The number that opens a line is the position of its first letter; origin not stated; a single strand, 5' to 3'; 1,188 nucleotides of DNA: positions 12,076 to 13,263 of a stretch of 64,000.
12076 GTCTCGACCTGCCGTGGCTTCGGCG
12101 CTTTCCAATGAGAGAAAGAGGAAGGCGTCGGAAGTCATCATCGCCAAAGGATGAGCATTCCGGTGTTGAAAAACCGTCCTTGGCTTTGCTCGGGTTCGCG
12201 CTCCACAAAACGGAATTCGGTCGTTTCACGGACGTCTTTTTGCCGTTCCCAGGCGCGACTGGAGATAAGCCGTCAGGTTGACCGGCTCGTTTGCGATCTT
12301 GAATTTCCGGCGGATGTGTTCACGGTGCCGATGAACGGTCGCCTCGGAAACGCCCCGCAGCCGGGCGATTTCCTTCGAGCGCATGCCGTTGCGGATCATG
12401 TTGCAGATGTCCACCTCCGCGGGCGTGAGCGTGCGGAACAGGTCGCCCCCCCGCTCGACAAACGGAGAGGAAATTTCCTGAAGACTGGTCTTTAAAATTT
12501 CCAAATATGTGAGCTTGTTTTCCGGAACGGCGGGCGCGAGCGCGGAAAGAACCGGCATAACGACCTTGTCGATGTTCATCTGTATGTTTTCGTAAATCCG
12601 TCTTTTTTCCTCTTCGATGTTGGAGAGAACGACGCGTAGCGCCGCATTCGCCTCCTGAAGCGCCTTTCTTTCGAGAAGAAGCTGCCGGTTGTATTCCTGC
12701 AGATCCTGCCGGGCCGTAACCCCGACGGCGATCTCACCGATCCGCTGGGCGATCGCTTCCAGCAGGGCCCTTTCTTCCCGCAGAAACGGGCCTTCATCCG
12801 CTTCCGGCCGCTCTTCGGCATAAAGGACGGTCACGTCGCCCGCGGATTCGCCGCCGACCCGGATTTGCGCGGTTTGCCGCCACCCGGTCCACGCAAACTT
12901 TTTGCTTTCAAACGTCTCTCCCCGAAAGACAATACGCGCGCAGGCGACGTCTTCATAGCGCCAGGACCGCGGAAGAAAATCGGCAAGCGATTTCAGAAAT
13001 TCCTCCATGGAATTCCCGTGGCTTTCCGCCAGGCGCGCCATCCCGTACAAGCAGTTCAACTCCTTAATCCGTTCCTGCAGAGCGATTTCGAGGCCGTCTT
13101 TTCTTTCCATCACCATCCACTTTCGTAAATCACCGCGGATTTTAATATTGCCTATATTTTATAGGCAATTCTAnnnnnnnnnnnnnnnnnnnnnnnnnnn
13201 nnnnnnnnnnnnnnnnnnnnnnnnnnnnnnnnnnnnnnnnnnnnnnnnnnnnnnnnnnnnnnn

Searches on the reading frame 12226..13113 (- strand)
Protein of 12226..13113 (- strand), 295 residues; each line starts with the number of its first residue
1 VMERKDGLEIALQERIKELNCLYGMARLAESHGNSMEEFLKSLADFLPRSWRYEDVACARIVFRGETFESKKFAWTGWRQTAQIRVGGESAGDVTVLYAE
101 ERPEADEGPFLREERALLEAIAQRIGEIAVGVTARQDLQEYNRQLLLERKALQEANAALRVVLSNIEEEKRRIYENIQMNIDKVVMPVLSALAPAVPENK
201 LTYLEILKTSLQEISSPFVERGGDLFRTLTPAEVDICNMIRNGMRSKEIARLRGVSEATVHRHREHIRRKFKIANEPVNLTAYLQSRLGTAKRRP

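Call 10: search_protein_families(library=pfam, proteins=[window:12226-13113:-], max_evalue=0.001)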
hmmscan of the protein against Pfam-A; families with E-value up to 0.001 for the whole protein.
window:12226-13113:- (295 aa): 2 families
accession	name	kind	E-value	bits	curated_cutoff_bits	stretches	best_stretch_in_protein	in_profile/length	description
PF00196.25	GerE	-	3.2e-10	39.9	23.5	1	228-276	2-50/57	Bacterial regulatory proteins, luxR family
PF08281.18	Sigma70_r4_2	-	0.00055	20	25.7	0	242-270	25-53/54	Sigma-70, region 4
